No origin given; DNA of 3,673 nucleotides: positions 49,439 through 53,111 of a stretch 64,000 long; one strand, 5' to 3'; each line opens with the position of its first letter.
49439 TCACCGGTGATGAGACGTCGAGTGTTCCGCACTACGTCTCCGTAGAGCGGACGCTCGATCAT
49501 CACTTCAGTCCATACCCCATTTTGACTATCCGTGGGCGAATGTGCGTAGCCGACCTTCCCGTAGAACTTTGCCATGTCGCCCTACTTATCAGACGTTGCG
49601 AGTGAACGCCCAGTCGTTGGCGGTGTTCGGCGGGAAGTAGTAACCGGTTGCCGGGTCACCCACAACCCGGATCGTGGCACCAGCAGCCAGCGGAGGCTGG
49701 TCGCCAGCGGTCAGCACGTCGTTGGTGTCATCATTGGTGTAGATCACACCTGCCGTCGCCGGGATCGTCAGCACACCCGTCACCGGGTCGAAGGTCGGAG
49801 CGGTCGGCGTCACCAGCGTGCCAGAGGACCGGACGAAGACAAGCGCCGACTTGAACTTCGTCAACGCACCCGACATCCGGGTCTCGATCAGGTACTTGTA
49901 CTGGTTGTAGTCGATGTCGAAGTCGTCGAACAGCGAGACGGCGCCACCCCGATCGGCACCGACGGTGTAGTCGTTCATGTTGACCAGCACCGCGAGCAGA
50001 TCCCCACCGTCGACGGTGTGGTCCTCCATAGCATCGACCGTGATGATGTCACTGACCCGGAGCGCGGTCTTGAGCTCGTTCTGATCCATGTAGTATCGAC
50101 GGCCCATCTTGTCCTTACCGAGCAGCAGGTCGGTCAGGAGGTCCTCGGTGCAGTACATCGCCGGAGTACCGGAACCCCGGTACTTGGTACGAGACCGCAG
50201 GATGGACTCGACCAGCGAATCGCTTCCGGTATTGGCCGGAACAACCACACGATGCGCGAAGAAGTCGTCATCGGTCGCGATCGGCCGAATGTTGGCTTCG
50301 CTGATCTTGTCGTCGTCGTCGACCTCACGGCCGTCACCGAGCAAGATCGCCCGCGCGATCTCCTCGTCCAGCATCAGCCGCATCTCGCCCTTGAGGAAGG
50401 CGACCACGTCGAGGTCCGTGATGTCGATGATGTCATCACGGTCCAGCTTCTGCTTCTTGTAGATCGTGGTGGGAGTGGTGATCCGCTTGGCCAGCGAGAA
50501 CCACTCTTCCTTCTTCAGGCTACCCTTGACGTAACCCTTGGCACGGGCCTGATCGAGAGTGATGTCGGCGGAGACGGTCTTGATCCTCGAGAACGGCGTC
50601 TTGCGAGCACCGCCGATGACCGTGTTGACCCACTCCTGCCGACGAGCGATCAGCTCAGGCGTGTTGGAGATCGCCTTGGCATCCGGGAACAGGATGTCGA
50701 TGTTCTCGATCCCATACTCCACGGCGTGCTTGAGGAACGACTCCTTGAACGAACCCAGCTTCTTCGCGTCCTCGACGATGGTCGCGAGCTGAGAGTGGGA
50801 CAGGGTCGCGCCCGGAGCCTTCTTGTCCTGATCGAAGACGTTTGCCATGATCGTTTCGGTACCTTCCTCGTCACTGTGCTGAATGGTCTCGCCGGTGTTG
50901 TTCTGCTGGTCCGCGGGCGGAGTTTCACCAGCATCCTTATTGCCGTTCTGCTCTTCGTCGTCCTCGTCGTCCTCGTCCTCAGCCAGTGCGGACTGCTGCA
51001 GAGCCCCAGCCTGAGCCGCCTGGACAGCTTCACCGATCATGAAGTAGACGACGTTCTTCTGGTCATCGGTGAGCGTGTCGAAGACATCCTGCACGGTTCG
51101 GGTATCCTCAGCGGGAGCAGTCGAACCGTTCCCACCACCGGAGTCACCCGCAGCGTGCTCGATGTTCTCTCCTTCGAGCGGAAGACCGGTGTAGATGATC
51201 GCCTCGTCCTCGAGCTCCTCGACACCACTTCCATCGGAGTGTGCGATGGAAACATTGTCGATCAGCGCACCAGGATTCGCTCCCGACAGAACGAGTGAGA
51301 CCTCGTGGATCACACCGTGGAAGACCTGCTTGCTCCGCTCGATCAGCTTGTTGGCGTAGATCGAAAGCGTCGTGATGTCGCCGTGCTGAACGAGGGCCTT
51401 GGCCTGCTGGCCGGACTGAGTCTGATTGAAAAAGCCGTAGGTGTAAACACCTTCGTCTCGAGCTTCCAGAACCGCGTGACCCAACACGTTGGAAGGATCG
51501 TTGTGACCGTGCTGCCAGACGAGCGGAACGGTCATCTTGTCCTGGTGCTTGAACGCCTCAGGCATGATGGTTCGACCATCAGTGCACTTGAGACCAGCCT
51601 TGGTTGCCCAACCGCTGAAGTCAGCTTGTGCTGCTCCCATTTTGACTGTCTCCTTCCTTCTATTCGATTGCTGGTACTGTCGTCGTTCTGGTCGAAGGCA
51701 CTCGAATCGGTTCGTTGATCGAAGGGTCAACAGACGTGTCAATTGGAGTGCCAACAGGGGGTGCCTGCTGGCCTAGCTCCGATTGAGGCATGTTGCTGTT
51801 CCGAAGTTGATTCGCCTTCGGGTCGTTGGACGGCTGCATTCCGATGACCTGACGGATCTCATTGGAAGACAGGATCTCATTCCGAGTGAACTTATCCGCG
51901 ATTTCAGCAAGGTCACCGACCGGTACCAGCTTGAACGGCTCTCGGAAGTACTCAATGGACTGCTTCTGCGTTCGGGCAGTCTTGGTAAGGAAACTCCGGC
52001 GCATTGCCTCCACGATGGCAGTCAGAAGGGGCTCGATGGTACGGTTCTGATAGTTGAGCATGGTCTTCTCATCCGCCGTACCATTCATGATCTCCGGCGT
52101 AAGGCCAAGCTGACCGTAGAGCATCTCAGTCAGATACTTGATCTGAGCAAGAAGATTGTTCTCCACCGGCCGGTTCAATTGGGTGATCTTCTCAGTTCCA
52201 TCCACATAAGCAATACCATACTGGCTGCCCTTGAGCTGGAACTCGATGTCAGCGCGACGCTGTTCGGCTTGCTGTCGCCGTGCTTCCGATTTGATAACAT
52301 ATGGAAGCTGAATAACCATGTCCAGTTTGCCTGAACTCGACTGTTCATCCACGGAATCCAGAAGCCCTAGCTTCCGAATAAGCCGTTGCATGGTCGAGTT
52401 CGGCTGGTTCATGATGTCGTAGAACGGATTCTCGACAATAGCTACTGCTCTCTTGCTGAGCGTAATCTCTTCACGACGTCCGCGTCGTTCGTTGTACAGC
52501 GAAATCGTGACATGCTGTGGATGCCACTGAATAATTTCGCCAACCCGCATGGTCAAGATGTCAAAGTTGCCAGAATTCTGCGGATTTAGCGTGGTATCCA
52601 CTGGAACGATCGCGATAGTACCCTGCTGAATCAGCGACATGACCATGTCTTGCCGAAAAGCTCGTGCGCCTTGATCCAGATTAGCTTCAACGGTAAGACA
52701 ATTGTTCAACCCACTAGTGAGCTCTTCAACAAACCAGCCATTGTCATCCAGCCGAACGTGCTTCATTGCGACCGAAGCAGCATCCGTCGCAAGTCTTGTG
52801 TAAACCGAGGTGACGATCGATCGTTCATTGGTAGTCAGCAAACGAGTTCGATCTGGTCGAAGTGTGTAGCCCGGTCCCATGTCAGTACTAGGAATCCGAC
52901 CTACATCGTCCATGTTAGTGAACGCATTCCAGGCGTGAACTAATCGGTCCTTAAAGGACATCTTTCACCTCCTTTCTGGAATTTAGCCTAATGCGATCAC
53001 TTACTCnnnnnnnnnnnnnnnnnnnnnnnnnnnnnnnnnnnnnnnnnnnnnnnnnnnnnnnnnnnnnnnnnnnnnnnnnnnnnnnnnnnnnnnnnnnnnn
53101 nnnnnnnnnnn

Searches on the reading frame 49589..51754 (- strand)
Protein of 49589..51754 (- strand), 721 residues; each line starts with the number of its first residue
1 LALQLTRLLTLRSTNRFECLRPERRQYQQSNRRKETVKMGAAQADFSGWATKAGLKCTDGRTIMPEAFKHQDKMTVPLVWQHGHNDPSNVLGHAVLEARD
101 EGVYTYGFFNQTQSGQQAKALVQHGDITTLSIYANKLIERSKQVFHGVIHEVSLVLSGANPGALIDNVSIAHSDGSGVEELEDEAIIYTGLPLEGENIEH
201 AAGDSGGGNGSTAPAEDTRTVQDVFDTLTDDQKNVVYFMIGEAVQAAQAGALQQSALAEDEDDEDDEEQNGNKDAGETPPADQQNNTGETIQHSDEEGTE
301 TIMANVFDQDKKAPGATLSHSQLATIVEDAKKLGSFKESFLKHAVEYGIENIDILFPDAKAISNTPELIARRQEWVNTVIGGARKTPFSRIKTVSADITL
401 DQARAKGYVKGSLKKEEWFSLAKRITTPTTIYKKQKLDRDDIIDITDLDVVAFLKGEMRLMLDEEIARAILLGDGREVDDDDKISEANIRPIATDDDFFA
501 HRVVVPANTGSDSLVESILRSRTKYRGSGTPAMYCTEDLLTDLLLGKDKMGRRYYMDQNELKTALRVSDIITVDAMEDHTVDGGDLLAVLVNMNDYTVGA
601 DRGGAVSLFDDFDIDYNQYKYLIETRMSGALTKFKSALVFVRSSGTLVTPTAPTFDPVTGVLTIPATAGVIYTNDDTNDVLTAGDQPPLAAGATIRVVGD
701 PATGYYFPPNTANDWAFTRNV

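Call 9: search_protein_families(library=pfam, proteins=[window:49589-51754:-])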
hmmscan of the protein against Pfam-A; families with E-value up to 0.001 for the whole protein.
window:49589-51754:- (721 aa): 1 family
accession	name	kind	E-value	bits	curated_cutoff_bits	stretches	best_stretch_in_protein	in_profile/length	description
PF04586.22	Peptidase_S78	-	2.3e-05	25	21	1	50-166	20-153/165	Caudovirus prohead serine protease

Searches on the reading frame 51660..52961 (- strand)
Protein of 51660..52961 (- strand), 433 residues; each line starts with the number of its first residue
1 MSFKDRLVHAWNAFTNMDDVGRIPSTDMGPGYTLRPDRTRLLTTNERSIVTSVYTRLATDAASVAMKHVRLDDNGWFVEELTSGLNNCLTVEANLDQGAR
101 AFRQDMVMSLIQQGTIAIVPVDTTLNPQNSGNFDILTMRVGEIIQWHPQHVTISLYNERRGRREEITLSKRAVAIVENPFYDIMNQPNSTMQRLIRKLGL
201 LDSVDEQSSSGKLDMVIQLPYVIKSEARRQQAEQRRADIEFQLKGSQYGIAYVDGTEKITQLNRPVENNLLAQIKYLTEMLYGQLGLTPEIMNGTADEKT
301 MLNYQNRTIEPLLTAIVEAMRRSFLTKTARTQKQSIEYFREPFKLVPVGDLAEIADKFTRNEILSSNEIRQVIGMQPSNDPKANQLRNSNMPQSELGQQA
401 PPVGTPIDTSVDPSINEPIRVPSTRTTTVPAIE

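Call 9: search_protein_families(library=pfam, proteins=[window:51660-52961:-])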
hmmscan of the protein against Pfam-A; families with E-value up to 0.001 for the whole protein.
window:51660-52961:- (433 aa): 1 family
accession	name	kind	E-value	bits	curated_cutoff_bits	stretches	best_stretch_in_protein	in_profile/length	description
PF04860.17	Phage_portal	-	1.2e-17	64.5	39.1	1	50-372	3-319/321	Phage portal protein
